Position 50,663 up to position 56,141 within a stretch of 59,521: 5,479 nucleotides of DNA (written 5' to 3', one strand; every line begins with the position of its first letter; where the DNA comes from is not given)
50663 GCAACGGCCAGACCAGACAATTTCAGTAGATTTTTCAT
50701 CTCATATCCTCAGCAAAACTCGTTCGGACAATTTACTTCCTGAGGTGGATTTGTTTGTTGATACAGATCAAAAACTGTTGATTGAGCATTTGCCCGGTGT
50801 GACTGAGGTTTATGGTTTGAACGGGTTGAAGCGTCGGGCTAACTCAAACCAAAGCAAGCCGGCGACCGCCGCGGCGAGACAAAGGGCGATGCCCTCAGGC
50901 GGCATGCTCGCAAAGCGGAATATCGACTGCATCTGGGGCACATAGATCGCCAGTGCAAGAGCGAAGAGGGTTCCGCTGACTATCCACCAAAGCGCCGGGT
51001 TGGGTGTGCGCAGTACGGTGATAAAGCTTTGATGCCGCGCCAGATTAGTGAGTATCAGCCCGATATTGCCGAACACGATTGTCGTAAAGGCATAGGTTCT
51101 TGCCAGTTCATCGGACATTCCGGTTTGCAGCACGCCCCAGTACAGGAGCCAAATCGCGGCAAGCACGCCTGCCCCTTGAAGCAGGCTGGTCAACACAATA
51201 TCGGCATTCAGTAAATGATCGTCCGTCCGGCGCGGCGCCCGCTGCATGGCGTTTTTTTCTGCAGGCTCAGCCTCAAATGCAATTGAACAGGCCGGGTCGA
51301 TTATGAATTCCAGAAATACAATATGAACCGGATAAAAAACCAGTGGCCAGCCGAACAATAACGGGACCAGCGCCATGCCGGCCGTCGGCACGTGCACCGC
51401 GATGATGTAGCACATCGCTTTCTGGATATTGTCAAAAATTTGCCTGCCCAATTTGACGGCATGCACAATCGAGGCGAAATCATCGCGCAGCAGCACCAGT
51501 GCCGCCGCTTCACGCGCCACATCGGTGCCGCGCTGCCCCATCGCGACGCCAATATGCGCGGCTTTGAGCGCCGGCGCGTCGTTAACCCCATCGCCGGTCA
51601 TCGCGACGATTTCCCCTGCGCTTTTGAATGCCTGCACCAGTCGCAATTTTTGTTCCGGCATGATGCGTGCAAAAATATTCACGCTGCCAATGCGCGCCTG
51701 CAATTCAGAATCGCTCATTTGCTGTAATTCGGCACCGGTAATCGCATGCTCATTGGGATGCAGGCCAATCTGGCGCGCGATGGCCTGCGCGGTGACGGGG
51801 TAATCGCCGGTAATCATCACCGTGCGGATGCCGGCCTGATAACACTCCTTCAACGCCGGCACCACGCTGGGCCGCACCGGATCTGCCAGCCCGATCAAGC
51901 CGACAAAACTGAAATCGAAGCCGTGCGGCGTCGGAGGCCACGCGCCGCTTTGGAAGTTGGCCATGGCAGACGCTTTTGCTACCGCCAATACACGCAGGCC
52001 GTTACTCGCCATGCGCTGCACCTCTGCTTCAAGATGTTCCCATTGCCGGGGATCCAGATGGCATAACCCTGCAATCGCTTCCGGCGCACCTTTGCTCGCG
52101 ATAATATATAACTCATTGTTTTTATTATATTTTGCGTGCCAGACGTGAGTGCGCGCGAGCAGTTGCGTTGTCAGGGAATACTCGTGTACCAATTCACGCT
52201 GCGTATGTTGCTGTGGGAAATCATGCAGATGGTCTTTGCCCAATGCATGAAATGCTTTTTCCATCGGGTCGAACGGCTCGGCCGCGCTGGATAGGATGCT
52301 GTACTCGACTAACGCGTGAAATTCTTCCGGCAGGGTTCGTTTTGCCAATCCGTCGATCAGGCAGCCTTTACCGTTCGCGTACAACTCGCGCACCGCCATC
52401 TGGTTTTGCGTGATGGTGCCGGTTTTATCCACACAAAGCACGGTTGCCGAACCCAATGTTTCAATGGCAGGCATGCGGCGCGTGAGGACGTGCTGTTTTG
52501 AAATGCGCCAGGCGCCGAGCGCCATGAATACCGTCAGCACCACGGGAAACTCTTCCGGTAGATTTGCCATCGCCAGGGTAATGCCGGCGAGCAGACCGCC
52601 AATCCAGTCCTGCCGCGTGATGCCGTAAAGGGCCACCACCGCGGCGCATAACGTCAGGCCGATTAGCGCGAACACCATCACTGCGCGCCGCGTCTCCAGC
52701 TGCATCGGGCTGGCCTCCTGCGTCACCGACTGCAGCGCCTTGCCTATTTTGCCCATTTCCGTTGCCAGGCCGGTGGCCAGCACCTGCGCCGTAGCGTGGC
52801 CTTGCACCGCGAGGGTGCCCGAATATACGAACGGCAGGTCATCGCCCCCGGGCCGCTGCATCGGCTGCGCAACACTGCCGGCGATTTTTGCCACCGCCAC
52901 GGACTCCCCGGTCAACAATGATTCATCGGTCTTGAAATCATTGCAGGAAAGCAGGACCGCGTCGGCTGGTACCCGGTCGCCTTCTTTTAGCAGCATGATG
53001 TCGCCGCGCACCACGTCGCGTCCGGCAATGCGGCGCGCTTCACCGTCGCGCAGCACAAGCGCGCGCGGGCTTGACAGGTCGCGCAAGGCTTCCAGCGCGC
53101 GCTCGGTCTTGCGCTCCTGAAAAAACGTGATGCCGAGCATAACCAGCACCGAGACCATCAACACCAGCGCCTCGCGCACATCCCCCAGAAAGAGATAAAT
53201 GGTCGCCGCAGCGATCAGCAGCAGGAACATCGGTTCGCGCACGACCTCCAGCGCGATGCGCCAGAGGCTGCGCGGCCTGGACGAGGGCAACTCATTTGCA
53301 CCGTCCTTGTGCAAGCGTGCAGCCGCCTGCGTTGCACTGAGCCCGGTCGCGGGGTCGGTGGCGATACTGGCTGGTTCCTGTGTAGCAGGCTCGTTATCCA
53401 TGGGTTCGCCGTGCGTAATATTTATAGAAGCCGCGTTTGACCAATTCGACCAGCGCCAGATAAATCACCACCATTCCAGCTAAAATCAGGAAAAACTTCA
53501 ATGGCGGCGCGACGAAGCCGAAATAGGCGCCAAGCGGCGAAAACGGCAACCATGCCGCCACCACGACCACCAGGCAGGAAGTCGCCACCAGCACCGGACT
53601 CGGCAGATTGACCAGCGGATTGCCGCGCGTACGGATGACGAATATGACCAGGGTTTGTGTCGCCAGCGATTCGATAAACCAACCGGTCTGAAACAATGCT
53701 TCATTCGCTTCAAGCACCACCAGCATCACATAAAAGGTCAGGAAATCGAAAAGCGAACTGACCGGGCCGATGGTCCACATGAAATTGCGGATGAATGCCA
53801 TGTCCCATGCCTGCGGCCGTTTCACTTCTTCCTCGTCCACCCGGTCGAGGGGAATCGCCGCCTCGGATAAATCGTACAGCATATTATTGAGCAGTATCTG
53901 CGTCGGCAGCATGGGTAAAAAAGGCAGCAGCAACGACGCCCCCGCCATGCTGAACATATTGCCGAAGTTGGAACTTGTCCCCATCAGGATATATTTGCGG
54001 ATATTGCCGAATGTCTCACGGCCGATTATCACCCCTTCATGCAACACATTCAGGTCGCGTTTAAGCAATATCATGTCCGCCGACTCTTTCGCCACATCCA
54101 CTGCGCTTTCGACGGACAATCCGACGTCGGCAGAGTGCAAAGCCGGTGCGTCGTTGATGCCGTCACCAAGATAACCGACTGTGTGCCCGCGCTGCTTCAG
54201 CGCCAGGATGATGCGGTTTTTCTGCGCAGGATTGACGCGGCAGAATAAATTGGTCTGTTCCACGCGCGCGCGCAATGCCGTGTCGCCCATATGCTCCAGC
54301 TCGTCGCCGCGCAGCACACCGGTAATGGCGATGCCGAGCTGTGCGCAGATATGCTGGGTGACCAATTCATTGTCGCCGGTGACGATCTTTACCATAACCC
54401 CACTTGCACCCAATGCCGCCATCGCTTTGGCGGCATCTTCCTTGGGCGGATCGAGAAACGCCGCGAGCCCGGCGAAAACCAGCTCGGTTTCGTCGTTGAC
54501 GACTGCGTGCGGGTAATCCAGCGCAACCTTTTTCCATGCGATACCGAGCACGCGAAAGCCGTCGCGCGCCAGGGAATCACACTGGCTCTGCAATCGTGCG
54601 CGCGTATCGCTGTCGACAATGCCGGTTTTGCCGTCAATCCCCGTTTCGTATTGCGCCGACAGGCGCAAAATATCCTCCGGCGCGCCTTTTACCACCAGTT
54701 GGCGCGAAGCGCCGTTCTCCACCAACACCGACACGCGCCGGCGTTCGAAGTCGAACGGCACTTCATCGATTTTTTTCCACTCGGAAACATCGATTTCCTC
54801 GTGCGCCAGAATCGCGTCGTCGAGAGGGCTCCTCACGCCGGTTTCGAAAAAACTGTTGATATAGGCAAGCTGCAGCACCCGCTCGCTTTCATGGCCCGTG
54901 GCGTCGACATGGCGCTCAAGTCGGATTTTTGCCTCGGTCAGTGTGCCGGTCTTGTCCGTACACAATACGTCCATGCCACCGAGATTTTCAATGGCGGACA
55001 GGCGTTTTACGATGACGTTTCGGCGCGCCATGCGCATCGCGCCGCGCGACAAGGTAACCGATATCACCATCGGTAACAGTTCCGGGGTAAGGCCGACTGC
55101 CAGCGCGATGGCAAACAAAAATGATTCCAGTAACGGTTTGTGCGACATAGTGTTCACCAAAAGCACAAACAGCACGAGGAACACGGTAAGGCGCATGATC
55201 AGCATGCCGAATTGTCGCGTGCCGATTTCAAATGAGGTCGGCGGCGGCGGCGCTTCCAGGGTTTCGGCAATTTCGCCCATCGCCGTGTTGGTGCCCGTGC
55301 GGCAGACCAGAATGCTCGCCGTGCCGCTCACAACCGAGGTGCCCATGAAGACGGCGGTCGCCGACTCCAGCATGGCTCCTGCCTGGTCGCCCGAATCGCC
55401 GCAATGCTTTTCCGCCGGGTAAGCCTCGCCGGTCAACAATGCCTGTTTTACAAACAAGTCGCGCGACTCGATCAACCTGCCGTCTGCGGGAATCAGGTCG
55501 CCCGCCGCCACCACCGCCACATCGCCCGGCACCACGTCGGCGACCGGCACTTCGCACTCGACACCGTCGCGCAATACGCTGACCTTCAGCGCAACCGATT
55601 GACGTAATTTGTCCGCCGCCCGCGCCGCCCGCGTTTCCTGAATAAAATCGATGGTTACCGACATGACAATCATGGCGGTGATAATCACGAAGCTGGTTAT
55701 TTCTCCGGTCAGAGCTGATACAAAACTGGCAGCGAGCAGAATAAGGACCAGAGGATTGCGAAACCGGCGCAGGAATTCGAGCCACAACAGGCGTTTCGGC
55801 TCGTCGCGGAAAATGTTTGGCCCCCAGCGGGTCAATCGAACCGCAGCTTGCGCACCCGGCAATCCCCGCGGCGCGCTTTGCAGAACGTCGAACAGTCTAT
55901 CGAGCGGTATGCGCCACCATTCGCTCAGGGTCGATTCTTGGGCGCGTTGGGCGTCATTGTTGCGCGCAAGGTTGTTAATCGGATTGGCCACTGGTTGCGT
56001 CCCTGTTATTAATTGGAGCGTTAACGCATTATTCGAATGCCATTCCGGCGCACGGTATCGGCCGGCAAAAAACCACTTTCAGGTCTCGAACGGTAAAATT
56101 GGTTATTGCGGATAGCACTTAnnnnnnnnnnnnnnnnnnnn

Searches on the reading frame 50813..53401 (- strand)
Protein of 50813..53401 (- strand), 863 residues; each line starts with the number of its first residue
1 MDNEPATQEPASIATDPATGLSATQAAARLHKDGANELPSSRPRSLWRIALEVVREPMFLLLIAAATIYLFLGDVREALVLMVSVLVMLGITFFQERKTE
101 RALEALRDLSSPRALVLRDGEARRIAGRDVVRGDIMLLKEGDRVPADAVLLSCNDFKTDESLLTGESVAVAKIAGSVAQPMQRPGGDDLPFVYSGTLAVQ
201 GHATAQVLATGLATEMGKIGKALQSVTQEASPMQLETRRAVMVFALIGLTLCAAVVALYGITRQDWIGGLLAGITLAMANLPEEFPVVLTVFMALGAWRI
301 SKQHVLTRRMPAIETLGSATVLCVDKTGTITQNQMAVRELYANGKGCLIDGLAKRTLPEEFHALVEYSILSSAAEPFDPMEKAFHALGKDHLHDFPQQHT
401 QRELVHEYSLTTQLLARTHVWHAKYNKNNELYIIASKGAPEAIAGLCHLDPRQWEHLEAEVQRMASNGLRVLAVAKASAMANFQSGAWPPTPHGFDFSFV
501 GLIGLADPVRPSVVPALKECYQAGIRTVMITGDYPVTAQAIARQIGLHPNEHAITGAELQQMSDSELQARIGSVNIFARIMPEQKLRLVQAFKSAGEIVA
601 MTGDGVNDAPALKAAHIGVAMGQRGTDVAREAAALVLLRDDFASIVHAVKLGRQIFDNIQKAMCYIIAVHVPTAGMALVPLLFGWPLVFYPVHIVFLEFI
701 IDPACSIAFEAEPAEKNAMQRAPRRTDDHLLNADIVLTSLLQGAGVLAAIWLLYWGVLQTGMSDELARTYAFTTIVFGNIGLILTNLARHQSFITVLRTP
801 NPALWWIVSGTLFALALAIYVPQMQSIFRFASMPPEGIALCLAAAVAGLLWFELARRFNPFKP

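Call 5: search_protein_families(library=ncbifam, proteins=[window:50813-53401:-], max_evalue=0.00001)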
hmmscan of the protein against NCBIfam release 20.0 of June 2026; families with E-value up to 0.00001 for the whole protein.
window:50813-53401:- (863 aa): 21 families
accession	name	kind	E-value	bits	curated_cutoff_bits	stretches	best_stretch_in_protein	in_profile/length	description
TIGR01522.1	ATPase-IIA2_Ca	equivalog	1.2e-148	496.4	798.3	1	11-843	14-834/854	calcium-transporting P-type ATPase, PMR1-type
TIGR01116.1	ATPase-IIA1_Ca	equivalog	3.5e-123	412.4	703.4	2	446-833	419-772/799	calcium-translocating P-type ATPase, SERCA-type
TIGR01647.1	ATPase-IIIA_H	equivalog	9.7e-113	377.8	615.5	1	20-807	1-731/755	plasma-membrane proton-efflux P-type ATPase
TIGR01523.1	ATPase-IID_K-Na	equivalog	1.2e-112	377.3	645.05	3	378-761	459-860/997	potassium/sodium efflux P-type ATPase, fungal-type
TIGR01106.1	ATPase-IIC_X-K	subfamily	1.4e-101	340.9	946.1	3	14-343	30-368/997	Na,H/K antiporter P-type ATPase subunit alpha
TIGR01517.1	ATPase-IIB_Ca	equivalog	3.7e-101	339.7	507.05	1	13-738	48-768/882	calcium-translocating P-type ATPase, PMCA-type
TIGR01524.1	ATPase-IIIB_Mg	equivalog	1e-89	301.5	610.75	1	18-702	31-707/867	magnesium-translocating P-type ATPase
TIGR01494.1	ATPase_P-type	subfamily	1e-84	284.7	62.3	3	81-345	2-237/478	HAD-IC family P-type ATPase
NF011702.0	PRK15122.1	subfamily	2.6e-80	270.6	975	1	18-665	47-709/907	magnesium-translocating P-type ATPase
TIGR01525.1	ATPase-IB_hvy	subfamily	9.9e-67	226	346.25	3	566-681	419-538/560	heavy metal translocating P-type ATPase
TIGR01657.1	P-ATPase-V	hypoth_equivalog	4.4e-66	223.2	618.25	2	18-554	137-705/1055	ATP13A2 family polyamine export P-type ATPase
TIGR01512.1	ATPase-IB2_Cd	subfamily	4.5e-52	177.4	313.5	2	566-676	358-463/494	cadmium family heavy metal-translocating P-type ATPase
TIGR01511.1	ATPase-IB1_Cu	subfamily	4.6e-48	164.4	397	2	571-681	405-514/542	copper-translocating P-type ATPase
NF007952.0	PRK10671.1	equivalog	2e-39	135.4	1316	3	572-680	692-802/838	copper-exporting P-type ATPase CopA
NF008262.1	PRK11033.1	equivalog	4.1e-39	134.6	1005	2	576-664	600-686/731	zinc/cadmium/mercury/lead-transporting ATPase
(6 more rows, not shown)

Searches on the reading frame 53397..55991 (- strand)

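Call 5: search_protein_families(library=ncbifam, proteins=[window:53397-55991:-], max_evalue=0.00001)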
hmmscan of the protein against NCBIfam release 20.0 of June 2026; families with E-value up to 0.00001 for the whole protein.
window:53397-55991:- (865 aa): 19 families
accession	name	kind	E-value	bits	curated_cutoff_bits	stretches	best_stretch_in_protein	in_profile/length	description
TIGR01524.1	ATPase-IIIB_Mg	equivalog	2.1e-275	915.9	610.75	1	20-860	10-865/867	magnesium-translocating P-type ATPase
NF011702.0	PRK15122.1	subfamily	2.8e-261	869.4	975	1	10-860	16-904/907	magnesium-translocating P-type ATPase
TIGR01647.1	ATPase-IIIA_H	equivalog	3.4e-135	452.1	615.5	1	43-813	1-750/755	plasma-membrane proton-efflux P-type ATPase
TIGR01522.1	ATPase-IIA2_Ca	equivalog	5.7e-118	394.9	798.3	1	43-727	23-714/854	calcium-transporting P-type ATPase, PMR1-type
TIGR01116.1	ATPase-IIA1_Ca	equivalog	2.8e-99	333.3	703.4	2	75-359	3-284/799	calcium-translocating P-type ATPase, SERCA-type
TIGR01494.1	ATPase_P-type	subfamily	7.7e-80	268.6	62.3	3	104-376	2-247/478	HAD-IC family P-type ATPase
TIGR01523.1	ATPase-IID_K-Na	equivalog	5e-76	256.1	645.05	3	406-680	484-770/997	potassium/sodium efflux P-type ATPase, fungal-type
TIGR01517.1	ATPase-IIB_Ca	equivalog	9.3e-76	255.7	507.05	1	39-740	51-767/882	calcium-translocating P-type ATPase, PMCA-type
TIGR01106.1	ATPase-IIC_X-K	subfamily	1.7e-72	244.6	946.1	3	39-357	32-361/997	Na,H/K antiporter P-type ATPase subunit alpha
TIGR01525.1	ATPase-IB_hvy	subfamily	2.9e-66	224.5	346.25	2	83-559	4-430/560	heavy metal translocating P-type ATPase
TIGR01657.1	P-ATPase-V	hypoth_equivalog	1e-55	188.8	618.25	3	42-359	138-467/1055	ATP13A2 family polyamine export P-type ATPase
TIGR01511.1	ATPase-IB1_Cu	subfamily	8.4e-47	160.2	397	2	99-395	44-309/542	copper-translocating P-type ATPase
TIGR01512.1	ATPase-IB2_Cd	subfamily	5.5e-44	150.7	313.5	2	84-400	4-285/494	cadmium family heavy metal-translocating P-type ATPase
NF008262.1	PRK11033.1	equivalog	6.5e-35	120.8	1005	2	120-398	217-480/731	zinc/cadmium/mercury/lead-transporting ATPase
NF007952.0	PRK10671.1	equivalog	4.8e-34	117.7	1316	2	582-672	696-785/838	copper-exporting P-type ATPase CopA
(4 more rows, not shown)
